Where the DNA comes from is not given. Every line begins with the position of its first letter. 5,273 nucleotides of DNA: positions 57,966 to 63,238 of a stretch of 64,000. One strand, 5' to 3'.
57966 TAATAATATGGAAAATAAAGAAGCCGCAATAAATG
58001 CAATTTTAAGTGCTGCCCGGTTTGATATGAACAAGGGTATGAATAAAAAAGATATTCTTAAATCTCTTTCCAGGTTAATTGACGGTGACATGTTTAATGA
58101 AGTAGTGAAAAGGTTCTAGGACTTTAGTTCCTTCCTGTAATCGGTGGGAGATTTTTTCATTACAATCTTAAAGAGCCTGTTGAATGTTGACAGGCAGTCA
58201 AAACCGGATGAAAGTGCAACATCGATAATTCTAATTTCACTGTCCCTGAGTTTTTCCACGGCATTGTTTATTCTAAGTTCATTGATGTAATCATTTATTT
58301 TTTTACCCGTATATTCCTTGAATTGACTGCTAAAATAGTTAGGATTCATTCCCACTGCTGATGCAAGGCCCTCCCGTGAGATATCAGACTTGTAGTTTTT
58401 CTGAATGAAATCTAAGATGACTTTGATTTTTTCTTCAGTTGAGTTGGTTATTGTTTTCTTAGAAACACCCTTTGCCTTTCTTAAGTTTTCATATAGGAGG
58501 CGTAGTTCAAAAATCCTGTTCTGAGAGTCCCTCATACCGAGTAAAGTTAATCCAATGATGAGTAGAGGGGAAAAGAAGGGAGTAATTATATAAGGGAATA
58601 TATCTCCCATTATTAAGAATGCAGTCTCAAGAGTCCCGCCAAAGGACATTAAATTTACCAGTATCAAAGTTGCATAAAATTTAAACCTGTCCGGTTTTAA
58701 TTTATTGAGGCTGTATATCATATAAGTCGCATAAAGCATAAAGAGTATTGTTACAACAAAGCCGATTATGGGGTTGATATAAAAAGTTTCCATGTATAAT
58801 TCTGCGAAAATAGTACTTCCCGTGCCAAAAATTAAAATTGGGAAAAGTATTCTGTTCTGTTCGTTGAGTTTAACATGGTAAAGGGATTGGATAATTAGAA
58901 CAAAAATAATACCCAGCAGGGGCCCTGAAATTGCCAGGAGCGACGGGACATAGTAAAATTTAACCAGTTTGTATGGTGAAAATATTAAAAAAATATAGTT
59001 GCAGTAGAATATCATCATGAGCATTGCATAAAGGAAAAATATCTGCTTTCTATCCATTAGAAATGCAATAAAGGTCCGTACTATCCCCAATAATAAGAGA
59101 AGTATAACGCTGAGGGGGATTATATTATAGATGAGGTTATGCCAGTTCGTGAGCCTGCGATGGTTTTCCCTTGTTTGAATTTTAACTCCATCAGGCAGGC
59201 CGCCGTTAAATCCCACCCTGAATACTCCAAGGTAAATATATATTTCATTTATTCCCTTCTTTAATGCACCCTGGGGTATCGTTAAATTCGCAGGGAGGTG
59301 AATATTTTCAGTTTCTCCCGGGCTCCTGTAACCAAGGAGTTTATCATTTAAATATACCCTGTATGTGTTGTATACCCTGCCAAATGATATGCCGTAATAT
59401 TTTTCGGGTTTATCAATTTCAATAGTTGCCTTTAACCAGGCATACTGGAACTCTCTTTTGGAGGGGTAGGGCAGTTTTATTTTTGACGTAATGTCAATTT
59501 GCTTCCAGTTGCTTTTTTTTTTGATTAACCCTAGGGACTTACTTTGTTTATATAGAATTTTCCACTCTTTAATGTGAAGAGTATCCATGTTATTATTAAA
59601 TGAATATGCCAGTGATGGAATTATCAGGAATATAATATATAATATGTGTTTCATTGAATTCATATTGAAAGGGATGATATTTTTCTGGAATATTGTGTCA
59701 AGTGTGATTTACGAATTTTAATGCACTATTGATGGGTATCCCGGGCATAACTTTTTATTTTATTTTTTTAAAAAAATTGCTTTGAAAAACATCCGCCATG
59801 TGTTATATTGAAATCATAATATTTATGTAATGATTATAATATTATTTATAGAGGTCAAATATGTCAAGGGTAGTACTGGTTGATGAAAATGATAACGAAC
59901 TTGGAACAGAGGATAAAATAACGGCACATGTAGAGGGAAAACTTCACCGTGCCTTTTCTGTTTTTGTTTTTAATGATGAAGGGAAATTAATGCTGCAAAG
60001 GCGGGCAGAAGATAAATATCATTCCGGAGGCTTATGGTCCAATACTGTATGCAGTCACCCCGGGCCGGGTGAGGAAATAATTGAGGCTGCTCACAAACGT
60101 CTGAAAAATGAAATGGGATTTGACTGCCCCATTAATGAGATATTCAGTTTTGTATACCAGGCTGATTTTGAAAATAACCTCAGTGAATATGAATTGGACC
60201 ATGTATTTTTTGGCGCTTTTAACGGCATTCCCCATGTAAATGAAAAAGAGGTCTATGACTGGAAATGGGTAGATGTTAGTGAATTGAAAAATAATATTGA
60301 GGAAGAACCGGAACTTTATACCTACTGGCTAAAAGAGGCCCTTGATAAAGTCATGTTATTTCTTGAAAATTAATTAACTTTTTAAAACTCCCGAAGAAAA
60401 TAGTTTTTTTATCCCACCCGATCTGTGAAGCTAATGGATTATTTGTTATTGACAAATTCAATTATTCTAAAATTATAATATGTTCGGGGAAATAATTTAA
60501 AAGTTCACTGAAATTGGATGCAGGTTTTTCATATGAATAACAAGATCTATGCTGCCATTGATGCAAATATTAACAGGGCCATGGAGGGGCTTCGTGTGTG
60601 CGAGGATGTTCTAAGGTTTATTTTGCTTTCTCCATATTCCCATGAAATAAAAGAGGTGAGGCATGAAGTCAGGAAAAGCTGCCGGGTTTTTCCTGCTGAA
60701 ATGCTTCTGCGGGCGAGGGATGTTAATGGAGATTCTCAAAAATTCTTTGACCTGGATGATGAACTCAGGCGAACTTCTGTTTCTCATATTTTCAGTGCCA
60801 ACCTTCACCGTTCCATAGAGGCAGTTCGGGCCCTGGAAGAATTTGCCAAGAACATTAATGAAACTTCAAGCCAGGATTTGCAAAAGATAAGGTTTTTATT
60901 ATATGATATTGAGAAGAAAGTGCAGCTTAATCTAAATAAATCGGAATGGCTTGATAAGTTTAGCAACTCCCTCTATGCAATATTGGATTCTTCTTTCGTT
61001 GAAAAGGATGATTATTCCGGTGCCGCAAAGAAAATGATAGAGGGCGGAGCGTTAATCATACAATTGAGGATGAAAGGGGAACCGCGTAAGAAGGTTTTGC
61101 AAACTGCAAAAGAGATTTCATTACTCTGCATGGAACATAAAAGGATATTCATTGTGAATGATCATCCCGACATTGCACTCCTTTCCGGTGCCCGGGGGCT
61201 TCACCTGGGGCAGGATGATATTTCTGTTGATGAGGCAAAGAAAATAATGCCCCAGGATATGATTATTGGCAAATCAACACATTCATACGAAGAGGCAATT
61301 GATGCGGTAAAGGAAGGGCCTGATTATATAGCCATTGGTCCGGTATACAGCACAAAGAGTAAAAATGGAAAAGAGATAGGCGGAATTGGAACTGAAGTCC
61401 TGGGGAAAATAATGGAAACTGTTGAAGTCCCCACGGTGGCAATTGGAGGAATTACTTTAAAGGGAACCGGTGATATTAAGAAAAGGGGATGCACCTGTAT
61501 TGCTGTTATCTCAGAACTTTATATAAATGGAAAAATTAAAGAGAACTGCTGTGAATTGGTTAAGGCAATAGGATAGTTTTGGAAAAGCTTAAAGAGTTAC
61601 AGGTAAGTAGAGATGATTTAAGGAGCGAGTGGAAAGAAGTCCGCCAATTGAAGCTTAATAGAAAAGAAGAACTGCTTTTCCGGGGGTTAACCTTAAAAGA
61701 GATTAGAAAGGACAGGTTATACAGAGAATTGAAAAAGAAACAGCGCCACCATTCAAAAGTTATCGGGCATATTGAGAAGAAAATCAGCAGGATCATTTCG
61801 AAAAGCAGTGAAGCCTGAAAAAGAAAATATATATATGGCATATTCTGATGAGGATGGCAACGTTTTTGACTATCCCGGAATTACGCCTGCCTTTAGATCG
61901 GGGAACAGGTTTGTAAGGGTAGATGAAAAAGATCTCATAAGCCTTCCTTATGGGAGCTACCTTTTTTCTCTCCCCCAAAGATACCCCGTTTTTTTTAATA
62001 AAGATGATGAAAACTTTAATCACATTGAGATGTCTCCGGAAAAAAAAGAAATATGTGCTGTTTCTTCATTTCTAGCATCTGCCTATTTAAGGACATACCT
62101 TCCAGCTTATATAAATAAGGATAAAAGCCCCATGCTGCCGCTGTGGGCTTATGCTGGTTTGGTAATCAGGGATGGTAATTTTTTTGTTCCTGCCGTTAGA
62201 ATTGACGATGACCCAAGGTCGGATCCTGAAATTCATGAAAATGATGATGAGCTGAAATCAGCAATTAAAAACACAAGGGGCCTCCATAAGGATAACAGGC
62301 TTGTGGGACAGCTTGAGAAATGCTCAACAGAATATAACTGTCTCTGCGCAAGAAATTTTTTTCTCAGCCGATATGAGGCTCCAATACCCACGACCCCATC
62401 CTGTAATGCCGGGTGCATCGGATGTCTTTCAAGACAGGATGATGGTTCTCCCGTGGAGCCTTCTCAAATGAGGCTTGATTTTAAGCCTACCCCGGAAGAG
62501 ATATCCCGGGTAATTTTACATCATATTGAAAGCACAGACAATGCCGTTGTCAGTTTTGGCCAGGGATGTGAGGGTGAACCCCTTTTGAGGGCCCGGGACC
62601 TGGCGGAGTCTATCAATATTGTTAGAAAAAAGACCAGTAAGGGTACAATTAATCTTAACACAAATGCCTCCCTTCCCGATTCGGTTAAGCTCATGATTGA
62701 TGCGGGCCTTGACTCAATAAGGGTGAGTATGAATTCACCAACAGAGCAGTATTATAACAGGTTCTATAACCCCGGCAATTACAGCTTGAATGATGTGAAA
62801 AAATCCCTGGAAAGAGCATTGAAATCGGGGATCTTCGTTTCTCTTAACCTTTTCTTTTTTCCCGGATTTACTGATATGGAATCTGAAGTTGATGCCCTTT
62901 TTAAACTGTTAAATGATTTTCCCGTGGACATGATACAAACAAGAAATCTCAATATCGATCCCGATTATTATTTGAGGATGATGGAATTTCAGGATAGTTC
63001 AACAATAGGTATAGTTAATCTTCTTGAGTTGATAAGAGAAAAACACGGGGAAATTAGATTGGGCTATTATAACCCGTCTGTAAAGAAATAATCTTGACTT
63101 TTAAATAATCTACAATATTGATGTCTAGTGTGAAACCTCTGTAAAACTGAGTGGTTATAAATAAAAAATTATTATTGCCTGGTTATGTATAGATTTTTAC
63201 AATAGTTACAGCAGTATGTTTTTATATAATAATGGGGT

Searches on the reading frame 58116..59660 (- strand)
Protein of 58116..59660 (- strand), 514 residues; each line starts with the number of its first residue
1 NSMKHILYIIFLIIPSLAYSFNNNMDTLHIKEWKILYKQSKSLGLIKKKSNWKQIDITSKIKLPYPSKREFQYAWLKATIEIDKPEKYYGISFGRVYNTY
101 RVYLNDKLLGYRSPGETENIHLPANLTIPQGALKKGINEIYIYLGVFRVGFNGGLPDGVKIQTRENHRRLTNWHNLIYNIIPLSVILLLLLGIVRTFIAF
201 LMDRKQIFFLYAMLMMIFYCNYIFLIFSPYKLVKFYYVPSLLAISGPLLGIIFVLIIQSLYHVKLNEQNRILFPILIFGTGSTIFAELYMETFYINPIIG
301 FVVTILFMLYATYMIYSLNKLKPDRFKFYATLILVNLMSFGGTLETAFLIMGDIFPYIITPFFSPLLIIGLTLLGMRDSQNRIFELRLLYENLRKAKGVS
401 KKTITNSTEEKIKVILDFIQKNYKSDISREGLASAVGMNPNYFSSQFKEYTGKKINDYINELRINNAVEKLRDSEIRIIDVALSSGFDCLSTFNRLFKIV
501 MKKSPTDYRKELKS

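Call 77: search_protein_families(library=pfam, proteins=[window:58116-59660:-], max_evalue=0.0001)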
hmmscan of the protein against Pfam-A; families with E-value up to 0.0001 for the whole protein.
window:58116-59660:- (514 aa): 2 families
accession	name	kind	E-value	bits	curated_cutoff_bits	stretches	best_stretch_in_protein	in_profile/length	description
PF12833.13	HTH_18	-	1.7e-19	70.3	33.6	1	432-510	1-79/80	Helix-turn-helix domain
PF00165.29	HTH_AraC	-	4e-13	49.6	26.6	1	420-460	2-42/42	Bacterial regulatory helix-turn-helix proteins, AraC family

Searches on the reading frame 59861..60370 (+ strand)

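Call 78: search_protein_families(library=pfam, proteins=[window:59861-60370:+], max_evalue=0.001)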
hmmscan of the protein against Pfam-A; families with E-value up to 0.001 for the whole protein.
window:59861-60370:+ (170 aa): 2 families
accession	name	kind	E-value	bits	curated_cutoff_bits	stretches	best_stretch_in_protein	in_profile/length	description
PF00293.34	NUDIX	-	1.9e-19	70.4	21.1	1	28-148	2-125/134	NUDIX domain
PF14815.12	NUDIX_4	-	0.00057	20.1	35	1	35-144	3-100/113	NUDIX domain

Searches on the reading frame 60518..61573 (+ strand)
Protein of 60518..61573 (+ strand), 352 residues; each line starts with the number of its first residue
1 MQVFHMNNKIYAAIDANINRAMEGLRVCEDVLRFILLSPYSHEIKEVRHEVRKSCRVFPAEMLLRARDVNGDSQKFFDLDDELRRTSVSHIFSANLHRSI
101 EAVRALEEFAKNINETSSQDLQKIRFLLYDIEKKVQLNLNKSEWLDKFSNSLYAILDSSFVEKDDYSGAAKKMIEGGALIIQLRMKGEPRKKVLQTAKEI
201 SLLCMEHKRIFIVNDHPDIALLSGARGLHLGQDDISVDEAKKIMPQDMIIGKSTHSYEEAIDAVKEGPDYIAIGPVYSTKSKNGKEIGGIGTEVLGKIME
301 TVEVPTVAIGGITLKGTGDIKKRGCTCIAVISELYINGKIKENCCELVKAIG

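Call 77: search_protein_families(library=pfam, proteins=[window:60518-61573:+], max_evalue=0.0001)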
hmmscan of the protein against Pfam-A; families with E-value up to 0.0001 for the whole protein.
window:60518-61573:+ (352 aa): 2 families
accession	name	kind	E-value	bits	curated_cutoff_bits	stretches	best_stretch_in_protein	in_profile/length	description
PF02581.23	TMP-TENI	-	1.6e-50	171.4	27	1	152-333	1-179/180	Thiamine monophosphate synthase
PF17792.6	ThiD2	-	7.9e-31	107.5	23.5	1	14-134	3-124/124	ThiD2 family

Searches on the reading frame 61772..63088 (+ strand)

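Call 77: search_protein_families(library=pfam, proteins=[window:61772-63088:+], max_evalue=0.0001)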
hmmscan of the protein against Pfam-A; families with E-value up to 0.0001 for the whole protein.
window:61772-63088:+ (439 aa): 1 family
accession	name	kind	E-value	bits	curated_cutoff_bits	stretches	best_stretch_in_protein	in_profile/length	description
PF04055.27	Radical_SAM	-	2.7e-18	67.1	29.5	1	205-370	1-158/166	Radical SAM superfamily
